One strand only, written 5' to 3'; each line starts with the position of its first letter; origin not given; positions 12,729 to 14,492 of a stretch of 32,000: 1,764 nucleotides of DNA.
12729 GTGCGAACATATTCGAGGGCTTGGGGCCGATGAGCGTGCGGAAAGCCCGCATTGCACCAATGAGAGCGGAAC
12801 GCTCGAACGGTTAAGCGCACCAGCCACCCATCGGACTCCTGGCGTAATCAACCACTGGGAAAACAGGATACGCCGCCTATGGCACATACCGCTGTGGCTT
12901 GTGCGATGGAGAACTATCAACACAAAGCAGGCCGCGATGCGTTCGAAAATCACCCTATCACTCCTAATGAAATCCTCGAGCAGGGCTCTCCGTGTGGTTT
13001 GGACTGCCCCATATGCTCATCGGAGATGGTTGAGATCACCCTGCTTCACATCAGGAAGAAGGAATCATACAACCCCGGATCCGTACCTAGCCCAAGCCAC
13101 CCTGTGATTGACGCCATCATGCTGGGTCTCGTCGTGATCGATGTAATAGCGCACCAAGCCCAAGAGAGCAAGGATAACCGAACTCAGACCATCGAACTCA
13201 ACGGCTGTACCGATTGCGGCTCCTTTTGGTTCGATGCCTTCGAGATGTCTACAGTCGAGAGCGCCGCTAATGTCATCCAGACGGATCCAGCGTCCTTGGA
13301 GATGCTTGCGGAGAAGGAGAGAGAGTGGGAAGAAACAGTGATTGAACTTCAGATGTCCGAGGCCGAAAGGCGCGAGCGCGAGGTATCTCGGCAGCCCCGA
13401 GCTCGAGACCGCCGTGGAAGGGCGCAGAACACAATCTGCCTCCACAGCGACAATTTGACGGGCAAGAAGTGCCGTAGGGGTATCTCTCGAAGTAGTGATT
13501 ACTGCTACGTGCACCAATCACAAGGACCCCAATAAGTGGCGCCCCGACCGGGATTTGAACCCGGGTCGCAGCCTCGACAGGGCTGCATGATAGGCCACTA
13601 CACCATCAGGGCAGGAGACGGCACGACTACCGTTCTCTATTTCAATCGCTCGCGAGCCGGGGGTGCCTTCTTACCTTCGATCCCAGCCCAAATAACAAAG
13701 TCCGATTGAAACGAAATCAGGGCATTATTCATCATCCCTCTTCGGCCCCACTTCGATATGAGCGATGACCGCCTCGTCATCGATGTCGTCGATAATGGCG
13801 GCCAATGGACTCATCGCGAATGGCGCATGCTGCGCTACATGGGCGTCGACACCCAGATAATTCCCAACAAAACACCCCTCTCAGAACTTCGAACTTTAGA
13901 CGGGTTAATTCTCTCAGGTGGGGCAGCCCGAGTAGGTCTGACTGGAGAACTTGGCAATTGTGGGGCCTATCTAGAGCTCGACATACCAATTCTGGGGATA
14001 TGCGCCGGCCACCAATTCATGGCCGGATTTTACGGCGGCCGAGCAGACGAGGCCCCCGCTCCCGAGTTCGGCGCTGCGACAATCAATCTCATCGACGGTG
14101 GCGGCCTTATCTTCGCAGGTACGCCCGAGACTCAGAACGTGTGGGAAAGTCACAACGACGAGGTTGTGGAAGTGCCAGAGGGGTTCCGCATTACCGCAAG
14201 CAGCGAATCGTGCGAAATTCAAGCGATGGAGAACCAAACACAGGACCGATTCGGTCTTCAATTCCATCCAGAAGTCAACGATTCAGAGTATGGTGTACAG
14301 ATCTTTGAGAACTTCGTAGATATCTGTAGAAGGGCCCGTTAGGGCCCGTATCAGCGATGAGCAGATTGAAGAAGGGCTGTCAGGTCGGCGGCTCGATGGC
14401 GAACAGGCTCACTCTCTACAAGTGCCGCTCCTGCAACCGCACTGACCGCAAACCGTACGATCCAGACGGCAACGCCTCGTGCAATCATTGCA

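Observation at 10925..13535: Tandem cluster of paralogous zinc-ribbon proteins sharing an unassigned C-terminal Cys3-His 'DYCxxHQ' module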

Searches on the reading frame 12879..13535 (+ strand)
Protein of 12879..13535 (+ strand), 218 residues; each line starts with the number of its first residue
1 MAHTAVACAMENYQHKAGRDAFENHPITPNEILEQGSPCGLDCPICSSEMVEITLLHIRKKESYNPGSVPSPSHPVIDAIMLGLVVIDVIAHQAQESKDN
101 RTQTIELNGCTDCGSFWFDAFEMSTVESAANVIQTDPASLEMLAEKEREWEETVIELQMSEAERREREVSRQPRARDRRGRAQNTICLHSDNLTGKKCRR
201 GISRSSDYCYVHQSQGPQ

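Call 3: search_protein_families(library=pfam, proteins=[window:12879-13535:+], max_evalue=10)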
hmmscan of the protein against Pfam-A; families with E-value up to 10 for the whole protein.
window:12879-13535:+ (218 aa): 3 families
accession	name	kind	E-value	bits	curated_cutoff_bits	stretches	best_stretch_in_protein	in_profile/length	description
PF13453.11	Zn_ribbon_TFIIB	-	0.0009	19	22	2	102-125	14-37/41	Transcription factor zinc-finger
PF17714.6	DUF5559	-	0.095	13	25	1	150-184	104-137/194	Family of unknown function (DUF5559)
PF05163.17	DinB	-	0.14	12.5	23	1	101-178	40-116/165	DinB family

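Call 4: search_protein_families(library=ncbifam, proteins=[window:12879-13535:+], max_evalue=10)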
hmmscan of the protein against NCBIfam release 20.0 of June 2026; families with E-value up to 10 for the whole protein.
window:12879-13535:+ (218 aa): 1 family
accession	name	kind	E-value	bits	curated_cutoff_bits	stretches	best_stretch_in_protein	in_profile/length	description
TIGR03831.1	YgiT_finger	domain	0.017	15.4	20.2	1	43-55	1-13/46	YgiT-type zinc finger protein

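Call 11: find_homologous_proteins(query=window:12879-13532:+, max_evalue=0.01)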
Query window:12879-13532:+ (218 aa): 32 proteins with E <= 0.01 among 168 candidates.
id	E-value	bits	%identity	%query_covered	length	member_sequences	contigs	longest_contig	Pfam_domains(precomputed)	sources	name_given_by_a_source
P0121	3.2e-123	427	90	97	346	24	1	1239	-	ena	-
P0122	6.8e-108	377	81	97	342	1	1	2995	-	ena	-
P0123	1.1e-107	377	81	97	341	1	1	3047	-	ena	-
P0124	1.6e-107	376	79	97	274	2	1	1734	-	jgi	jgi:hypothetical protein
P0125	1.6e-105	370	81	97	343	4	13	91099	-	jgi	-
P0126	3.0e-105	369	80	97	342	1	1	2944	-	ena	-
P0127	4.0e-105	368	80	97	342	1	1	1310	-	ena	-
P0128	2.2e-104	366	80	97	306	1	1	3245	-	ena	-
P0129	3.2e-104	365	80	97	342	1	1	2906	-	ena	-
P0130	2.6e-103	362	79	97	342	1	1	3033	-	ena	-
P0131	2.7e-103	362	79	97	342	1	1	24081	-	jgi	-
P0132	3.0e-103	362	79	97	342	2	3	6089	-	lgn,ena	-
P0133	2.9e-102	359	78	97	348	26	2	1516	-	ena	-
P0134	9.2e-102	357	78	97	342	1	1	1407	-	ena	-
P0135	1.5e-101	357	78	97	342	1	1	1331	-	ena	-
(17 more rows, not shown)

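Call 17: find_encoding_contigs(protein=P0125, flank=8000, max_places=3)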
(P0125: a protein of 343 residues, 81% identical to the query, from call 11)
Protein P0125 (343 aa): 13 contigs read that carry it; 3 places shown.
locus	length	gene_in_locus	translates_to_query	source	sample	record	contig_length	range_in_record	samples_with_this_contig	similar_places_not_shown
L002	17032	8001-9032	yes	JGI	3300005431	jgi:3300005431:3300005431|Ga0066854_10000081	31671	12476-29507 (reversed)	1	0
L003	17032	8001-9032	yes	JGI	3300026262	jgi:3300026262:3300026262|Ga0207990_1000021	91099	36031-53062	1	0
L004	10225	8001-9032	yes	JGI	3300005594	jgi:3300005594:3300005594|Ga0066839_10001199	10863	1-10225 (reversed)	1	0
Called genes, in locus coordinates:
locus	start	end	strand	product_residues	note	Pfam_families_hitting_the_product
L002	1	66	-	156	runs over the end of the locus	PF13404:HTH_AsnC-type, PF13412:HTH_24, PF09339:HTH_IclR (faint), PF12840:HTH_20 (weak), PF01037:AsnC_trans_reg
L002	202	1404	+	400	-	PF01053:Cys_Met_Meta_PP, PF00155:Aminotran_1_2 (weak)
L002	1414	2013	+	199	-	PF01810:LysE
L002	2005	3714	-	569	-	-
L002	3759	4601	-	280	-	PF00590:TP_methylase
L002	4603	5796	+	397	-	PF25133:TYW2_N_2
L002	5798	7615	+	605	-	PF02129:Peptidase_S15, PF08530:PepX_C (faint)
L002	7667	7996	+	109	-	-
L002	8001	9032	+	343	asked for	-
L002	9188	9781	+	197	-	PF00117:GATase, PF07722:Peptidase_C26 (weak)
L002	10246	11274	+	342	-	PF00004:AAA (faint), PF21960:RCF1-5-like_lid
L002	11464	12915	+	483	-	-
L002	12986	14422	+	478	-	PF00890:FAD_binding_2, PF02910:Succ_DH_flav_C (weak)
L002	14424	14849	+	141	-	PF11969:DcpS_C, PF01230:HIT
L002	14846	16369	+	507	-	PF01553:Acyltransferase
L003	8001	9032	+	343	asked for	-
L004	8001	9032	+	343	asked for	-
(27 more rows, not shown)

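Call 33: find_encoding_contigs(protein=P0121, flank=2000, max_places=2)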
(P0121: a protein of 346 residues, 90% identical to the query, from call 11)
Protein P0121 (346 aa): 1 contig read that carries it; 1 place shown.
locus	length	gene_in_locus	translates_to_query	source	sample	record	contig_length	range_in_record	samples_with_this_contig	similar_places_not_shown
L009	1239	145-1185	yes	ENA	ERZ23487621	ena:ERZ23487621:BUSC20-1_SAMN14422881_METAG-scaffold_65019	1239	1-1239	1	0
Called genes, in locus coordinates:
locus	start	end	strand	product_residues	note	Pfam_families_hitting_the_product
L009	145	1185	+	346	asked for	-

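Call 48: search_protein_families(library=phrogs, proteins=[P0121], max_evalue=1)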
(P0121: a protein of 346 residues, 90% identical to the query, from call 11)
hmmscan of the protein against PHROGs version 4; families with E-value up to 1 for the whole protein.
P0121 (346 aa): 6 families
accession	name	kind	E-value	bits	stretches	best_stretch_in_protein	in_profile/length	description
phrog_12292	-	unknown function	0.014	16.8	1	219-247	55-83/131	-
phrog_12273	-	unknown function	0.093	14.1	1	239-266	17-44/68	-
phrog_15181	-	unknown function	0.096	14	1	250-280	43-73/92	-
phrog_36481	-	unknown function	0.19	12.9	0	157-180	6-26/60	-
phrog_1305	-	DNA, RNA and nucleotide metabolism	0.26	11.6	1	170-261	18-73/226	DNA binding protein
phrog_9089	-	unknown function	0.83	11.2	0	93-128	28-63/77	-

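Call 90: search_protein_families(library=padloc, proteins=[P0121], max_evalue=0.1)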
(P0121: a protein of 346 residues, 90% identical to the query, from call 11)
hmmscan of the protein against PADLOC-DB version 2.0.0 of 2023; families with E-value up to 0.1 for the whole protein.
P0121 (346 aa): 0 families

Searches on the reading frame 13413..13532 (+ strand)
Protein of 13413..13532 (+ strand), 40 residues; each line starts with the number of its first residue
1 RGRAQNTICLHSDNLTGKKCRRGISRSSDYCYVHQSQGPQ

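Call 60: predict_structure(alignment_id=A7)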
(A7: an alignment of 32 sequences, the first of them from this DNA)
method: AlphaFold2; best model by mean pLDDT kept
length: 39 residues; sequences in the alignment: 32
mean_pLDDT: 78.8   pTM: 0.47
mean pLDDT of the five models: 78.8, 77.3, 75.4, 74.9, 54.8
residues with pLDDT >= 90: 2; 70-90: 27; 50-70: 7; < 50: 3
segments of 3 or more residues with pLDDT < 50: none
pLDDT, mean of each block of 10 residues (from residue 1): 73 87 86 69
secondary structure, 60 per line:
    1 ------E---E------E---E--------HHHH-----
elements in order: H31-34
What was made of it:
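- On Single-zinc Cys3-His site (any CCCH knuckle): The model output gives no coordinates and AlphaFold2 places no metal (call 60).
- Class assignment from structure: the tail model has pLDDT 78.8, with beta bridges and a short helix over C-x2-H (call 60).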

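Call 64: fold_search(model_id=the predicted structure, library=pdb)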
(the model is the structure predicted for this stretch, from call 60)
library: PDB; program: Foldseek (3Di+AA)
matches with E <= 10: 9; with E <= 0.001: 0
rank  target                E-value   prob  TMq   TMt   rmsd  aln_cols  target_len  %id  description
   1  3ebe_C                2.1e+00  0.30  0.55  0.14   2.4        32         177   25  Crystal structure of xenopus laevis replication initiation factor MCM10 internal domain (released 2008-12-09)
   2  3ebe_A                3.4e+00  0.23  0.59  0.16   2.4        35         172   23  Crystal structure of xenopus laevis replication initiation factor MCM10 internal domain (released 2008-12-09)
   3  9k31_A                5.7e+00  0.10  0.42  0.03   1.1        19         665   32  Cryo-EM structure of the YnpsCas9-guide RNA-target DNA complex (released 2026-02-04)
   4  7y01_A                6.6e+00  0.12  0.51  0.14   1.8        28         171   28  Crystal structure of ZmMCM10 in complex with 16nt ssDNA at 2.8. Angstrom resolution (released 2023-04-12)
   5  7b7u_M                8.8e+00  0.01  0.23  0.14   6.3        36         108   17  Cryo-EM structure of mammalian RNA polymerase II in complex with human RPAP2 (released 2021-05-19)
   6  9is6_B                8.8e+00  0.01  0.23  0.13   7.7        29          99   24  CryoEM structure of Plant-Complex-C-5b (released 2025-07-23)
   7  6j2p_C                9.5e+00  0.08  0.48  0.24   2.1        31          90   22  Crystal structure of Saccharomyces cerevisiae Spp1 in complex with H3K4me3 (released 2019-09-11)
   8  8rta_D                9.5e+00  0.04  0.28  0.09   3.5        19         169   32  Arches-protomer complex full-length structure (TrwJ/VirB8) from the fully-assembled R388 type IV secretion system dete (released 2024-06-19)
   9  8rtd_S                9.5e+00  0.04  0.28  0.07   3.3        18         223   33  Stalk-Arches-IMC structure from the fully-assembled R388 type IV secretion system determined by cryo-EM. (released 2024-06-19)
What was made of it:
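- Its top PDB matches are the Mcm10 internal domain, 3EBE and 7Y01 (call 64).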

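Call 66: fold_search(model_id=the predicted structure, library=viral)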
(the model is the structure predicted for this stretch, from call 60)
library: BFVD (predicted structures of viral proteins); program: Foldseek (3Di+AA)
matches with E <= 10: 189; with E <= 0.001: 0
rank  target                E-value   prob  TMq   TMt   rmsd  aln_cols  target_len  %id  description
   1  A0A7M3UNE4            5.3e-02  1.00  0.69  0.24   3.7        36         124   19  Uncharacterized protein [Pyramimonas orientalis virus 01B]
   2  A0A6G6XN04            1.2e-01  0.98  0.68  0.23   3.3        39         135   20  (no name in the UniProt tables at hand)
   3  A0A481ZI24            1.5e-01  0.75  0.49  0.21   3.0        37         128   24  Uncharacterized protein [Pithovirus LCPAC406]
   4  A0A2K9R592            1.6e-01  0.90  0.60  0.18   4.2        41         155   22  (no name in the UniProt tables at hand)
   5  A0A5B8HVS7            1.7e-01  0.99  0.68  0.16   1.1        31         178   19  Uncharacterized protein [Mimiviridae sp. ChoanoV1]
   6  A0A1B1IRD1            1.7e-01  0.94  0.65  0.26   3.2        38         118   21  (no name in the UniProt tables at hand)
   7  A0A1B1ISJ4            2.3e-01  0.97  0.68  0.22   1.3        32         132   25  (no name in the UniProt tables at hand)
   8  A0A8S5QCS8            2.3e-01  0.90  0.63  0.25   3.3        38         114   21  WRC protein [Myoviridae sp. ctw4b6]
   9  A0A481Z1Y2            2.7e-01  0.72  0.56  0.15   3.1        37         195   27  Putative RING finger E3 ubiquitin ligase [Pithovirus LCPAC001]
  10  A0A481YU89            2.9e-01  0.82  0.55  0.12   1.8        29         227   34  Putative RING finger E3 ubiquitin ligase [Marseillevirus LCMAC102]
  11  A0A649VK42            3.2e-01  0.89  0.64  0.20   3.9        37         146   24  Uncharacterized protein [Microbacterium phage Megan]
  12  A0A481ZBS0            3.4e-01  0.77  0.55  0.14   2.3        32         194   25  HNH endonuclease [Pithovirus LCPAC401]
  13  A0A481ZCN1            3.7e-01  0.77  0.62  0.25   3.4        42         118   24  Uncharacterized protein [Pithovirus LCPAC403]
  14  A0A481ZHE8            3.7e-01  0.63  0.51  0.07   2.9        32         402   19  Endonuclease [Pithovirus LCPAC404]
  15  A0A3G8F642            3.9e-01  0.96  0.66  0.18   0.9        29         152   28  (no name in the UniProt tables at hand)
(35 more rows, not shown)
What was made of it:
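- Its top BFVD matches are giant-virus proteins, a phage 'WRC protein' and HNH endonucleases (call 66). A phage 'WRC protein' is among the BFVD matches (call 66).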

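Call 72: search_protein_families(library=pfam, proteins=[window:13413-13532:+], max_evalue=5)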
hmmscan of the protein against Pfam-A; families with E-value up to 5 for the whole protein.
seq(40 aa): 0 families

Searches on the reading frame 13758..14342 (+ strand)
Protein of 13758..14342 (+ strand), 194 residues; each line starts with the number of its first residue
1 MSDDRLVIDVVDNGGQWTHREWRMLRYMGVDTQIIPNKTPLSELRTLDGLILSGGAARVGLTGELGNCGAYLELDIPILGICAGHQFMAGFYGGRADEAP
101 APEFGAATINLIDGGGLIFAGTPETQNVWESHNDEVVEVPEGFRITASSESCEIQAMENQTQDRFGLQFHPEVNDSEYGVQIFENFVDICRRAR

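Call 70: find_encoding_contigs(protein=window:13758-14339:+, flank=6000, max_places=6)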
Protein window:13758-14339:+ (194 aa): 23 contigs read that carry it; 6 places shown.
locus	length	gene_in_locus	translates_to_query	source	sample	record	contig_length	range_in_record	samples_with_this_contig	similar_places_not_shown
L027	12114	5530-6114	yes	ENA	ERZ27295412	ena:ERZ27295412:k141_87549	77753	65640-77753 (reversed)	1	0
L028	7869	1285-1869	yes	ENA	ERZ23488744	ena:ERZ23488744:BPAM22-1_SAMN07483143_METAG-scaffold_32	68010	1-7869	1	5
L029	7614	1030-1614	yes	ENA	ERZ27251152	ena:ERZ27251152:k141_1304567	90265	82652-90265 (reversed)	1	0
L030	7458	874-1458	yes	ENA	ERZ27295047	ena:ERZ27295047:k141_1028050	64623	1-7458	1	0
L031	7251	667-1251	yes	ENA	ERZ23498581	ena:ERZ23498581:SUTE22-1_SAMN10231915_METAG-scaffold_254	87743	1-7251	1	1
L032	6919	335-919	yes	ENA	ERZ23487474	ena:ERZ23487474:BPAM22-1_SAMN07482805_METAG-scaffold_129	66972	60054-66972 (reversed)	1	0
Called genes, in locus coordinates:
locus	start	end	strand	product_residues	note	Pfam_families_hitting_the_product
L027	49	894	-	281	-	PF00590:TP_methylase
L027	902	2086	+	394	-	PF25133:TYW2_N_2, PF02475:TRM5-TYW2_MTfase (faint)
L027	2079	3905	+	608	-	PF02129:Peptidase_S15, PF08530:PepX_C (faint)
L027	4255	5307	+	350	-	-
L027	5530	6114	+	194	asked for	PF00117:GATase, PF07722:Peptidase_C26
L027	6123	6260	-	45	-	-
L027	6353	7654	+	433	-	PF00004:AAA (faint), PF08542:Rep_fac_C (weak)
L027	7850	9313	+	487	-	-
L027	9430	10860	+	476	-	PF00890:FAD_binding_2, PF02910:Succ_DH_flav_C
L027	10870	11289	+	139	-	PF11969:DcpS_C, PF01230:HIT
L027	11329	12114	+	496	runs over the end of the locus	PF01553:Acyltransferase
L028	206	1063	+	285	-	-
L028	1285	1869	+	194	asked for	PF00117:GATase, PF07722:Peptidase_C26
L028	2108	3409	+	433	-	PF00004:AAA (faint), PF08542:Rep_fac_C (weak)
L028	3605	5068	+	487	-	-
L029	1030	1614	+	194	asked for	PF00117:GATase, PF07722:Peptidase_C26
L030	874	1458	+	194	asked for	PF00117:GATase, PF07722:Peptidase_C26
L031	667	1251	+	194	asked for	PF00117:GATase, PF07722:Peptidase_C26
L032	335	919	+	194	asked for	PF00117:GATase, PF07722:Peptidase_C26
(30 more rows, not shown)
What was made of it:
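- It also coincides with a place where many long contigs of the same population end (call 70).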

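Call 81: search_protein_families(library=pfam, proteins=[window:13758-14342:+], max_evalue=0.001)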
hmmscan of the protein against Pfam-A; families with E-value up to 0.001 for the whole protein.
window:13758-14342:+ (194 aa): 2 families
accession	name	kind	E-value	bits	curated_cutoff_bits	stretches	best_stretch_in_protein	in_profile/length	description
PF00117.34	GATase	-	5.5e-38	131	22.8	1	10-187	2-187/190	Glutamine amidotransferase class-I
PF07722.19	Peptidase_C26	-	1.1e-10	42.1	20.5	1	70-172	100-219/219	Peptidase C26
